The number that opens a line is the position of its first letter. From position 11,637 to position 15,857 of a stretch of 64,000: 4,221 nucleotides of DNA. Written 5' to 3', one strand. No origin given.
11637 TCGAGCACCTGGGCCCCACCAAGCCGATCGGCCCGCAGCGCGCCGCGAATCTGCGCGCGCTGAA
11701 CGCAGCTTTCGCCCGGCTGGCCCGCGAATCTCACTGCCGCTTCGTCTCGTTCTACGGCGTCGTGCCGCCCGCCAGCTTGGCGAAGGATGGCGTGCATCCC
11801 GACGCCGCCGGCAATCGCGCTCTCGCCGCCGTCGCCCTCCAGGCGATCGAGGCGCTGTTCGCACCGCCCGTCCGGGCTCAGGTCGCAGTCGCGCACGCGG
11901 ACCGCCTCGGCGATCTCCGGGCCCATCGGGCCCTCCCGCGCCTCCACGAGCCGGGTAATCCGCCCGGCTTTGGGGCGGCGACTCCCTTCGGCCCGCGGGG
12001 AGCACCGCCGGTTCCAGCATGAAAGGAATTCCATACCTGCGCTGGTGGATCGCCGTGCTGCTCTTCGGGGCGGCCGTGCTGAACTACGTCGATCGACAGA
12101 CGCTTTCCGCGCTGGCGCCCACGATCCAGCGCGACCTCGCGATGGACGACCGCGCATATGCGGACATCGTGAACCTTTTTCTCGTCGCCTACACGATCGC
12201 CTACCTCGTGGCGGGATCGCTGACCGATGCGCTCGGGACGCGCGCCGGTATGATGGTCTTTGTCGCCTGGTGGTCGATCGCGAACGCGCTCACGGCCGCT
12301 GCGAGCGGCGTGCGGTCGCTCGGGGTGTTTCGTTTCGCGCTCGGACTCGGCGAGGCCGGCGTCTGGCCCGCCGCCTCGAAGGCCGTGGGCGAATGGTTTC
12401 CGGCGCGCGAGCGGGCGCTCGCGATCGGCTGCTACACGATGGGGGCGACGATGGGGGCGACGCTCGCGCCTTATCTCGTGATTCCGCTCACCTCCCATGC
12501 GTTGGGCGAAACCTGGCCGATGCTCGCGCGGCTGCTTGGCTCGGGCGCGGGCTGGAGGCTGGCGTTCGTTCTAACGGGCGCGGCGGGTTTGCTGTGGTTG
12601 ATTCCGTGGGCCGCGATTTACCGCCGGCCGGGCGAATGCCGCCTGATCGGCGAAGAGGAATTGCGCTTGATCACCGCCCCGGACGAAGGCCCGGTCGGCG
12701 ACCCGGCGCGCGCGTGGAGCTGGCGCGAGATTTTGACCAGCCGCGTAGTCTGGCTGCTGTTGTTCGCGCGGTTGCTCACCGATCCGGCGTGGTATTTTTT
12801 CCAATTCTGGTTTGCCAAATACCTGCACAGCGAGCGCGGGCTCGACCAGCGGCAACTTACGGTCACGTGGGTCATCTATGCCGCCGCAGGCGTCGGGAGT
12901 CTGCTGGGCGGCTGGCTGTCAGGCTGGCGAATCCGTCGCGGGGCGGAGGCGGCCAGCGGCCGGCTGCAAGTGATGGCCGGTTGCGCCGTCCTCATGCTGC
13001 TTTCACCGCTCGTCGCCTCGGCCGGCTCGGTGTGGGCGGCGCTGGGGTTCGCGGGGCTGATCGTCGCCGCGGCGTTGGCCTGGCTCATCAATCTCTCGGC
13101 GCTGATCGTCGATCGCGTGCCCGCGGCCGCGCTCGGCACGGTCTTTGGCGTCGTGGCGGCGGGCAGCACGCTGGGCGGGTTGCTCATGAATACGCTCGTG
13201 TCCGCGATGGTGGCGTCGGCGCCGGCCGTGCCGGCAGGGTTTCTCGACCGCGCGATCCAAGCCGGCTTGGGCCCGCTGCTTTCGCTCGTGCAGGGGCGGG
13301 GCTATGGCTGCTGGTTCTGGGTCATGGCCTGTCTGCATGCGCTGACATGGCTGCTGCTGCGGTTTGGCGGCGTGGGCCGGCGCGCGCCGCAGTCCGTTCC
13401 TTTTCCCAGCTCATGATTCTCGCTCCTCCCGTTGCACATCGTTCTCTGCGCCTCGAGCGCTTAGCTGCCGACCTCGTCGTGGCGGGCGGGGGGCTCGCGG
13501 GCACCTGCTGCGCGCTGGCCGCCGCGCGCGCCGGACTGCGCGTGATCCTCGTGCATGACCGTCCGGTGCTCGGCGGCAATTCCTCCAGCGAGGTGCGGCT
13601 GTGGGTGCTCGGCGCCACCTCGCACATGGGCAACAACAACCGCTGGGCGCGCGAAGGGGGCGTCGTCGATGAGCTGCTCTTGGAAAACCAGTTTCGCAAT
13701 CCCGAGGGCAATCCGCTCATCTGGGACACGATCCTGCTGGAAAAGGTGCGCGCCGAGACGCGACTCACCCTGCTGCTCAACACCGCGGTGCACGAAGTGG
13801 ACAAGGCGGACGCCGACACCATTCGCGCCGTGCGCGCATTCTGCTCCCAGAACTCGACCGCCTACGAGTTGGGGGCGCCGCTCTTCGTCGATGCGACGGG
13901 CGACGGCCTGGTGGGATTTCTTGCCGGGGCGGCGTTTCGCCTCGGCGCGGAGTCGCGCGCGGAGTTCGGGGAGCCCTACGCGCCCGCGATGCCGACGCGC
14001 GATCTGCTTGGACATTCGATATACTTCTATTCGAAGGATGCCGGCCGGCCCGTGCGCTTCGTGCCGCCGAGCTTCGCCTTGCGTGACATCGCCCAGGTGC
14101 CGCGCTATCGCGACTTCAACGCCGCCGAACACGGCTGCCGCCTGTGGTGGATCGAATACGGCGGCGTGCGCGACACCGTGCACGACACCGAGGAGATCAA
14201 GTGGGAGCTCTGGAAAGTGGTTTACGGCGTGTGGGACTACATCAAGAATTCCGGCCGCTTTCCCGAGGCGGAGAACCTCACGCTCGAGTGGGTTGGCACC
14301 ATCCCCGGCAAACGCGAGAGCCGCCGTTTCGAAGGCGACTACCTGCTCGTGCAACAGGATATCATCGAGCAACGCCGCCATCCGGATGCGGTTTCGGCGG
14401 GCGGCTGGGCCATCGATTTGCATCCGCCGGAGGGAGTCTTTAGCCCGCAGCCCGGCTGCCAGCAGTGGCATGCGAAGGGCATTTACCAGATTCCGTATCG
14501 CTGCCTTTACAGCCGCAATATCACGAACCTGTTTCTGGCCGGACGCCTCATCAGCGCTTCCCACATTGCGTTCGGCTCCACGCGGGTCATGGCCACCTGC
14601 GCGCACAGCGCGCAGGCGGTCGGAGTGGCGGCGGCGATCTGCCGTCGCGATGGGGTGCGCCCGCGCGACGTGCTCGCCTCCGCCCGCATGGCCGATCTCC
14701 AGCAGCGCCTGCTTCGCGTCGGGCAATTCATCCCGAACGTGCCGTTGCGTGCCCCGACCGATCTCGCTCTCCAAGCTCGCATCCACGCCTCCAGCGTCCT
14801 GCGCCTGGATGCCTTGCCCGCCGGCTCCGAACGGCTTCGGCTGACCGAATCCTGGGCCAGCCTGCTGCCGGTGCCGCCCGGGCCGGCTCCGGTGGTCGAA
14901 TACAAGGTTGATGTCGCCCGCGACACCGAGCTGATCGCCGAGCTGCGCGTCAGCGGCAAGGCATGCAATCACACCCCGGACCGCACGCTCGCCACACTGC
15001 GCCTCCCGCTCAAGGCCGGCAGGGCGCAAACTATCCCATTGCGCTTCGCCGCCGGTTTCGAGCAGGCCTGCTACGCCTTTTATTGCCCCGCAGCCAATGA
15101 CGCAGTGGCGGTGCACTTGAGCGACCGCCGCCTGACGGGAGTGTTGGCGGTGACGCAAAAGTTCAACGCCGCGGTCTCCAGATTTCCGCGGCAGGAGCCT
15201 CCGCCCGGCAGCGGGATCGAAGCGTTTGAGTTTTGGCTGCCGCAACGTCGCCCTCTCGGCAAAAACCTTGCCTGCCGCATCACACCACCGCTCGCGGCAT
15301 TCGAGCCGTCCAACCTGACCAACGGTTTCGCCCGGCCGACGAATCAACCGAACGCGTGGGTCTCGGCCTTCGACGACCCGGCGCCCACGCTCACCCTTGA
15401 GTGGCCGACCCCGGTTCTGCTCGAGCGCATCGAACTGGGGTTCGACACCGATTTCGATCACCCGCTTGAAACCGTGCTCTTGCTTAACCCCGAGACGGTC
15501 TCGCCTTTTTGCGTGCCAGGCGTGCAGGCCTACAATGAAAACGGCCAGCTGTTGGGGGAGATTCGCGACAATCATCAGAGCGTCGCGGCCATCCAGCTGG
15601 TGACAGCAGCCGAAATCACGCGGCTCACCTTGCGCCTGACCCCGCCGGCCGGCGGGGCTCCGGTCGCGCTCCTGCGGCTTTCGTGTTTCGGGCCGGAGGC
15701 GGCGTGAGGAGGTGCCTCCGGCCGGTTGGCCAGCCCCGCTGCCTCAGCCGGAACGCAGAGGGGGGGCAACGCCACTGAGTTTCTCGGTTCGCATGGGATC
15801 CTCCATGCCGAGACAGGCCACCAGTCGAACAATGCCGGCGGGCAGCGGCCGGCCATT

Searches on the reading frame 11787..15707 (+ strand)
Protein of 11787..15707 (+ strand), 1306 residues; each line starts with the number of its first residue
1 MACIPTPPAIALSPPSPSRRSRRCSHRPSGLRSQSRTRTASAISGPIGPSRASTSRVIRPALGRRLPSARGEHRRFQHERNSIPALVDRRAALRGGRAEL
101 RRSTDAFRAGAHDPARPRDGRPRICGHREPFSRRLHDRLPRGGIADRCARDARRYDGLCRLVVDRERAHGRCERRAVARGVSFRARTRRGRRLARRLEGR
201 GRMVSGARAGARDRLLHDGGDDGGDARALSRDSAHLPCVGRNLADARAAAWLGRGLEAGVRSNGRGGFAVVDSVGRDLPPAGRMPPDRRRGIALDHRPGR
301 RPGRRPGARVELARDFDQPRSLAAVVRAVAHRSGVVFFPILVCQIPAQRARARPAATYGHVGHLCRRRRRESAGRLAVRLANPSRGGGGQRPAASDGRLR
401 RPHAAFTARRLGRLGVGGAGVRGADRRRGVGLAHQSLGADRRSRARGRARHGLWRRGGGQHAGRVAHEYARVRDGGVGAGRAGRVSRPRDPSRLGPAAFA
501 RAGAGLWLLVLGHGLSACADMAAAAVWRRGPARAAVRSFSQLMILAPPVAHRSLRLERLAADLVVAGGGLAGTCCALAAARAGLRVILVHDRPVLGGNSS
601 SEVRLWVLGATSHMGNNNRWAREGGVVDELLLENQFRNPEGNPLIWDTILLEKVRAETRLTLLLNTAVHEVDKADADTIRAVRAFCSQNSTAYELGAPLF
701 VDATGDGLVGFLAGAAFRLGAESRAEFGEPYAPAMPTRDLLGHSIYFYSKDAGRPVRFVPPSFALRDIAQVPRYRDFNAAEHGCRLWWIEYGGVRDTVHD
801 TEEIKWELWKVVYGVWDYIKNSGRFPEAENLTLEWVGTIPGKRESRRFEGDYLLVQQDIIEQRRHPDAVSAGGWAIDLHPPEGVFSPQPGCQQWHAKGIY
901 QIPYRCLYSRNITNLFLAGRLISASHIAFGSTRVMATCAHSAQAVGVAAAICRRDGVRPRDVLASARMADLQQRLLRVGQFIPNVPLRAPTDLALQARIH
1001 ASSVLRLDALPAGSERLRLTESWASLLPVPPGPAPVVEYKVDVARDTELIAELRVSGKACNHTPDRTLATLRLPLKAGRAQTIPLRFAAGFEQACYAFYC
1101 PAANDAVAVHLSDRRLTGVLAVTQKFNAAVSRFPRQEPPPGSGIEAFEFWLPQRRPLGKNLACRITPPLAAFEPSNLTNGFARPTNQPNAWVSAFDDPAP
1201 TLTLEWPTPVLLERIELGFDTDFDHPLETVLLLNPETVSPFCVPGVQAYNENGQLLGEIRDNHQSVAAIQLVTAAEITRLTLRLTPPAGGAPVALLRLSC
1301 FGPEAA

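Call 30: search_protein_families(library=pfam, proteins=[window:11787-15707:+], max_evalue=0.00001)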
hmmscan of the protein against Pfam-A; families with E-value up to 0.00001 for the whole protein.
window:11787-15707:+ (1306 aa): 2 families
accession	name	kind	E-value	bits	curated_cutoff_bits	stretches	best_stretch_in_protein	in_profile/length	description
PF12831.13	FAD_oxidored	-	2.2e-96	324.1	27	1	562-975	1-416/416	FAD dependent oxidoreductase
PF00890.30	FAD_binding_2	-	1.8e-07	31.2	20.4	1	562-609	1-49/414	FAD binding domain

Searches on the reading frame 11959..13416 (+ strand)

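Call 30: search_protein_families(library=pfam, proteins=[window:11959-13416:+], max_evalue=0.00001)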
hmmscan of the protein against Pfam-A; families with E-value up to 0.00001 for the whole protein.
window:11959-13416:+ (485 aa): 2 families
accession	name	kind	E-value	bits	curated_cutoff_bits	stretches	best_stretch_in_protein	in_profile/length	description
PF07690.21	MFS_1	-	7e-42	144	33.4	1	35-409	1-345/347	Major Facilitator Superfamily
PF00083.30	Sugar_tr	-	1.2e-07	31.4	22.3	1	67-209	48-180/452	Sugar (and other) transporter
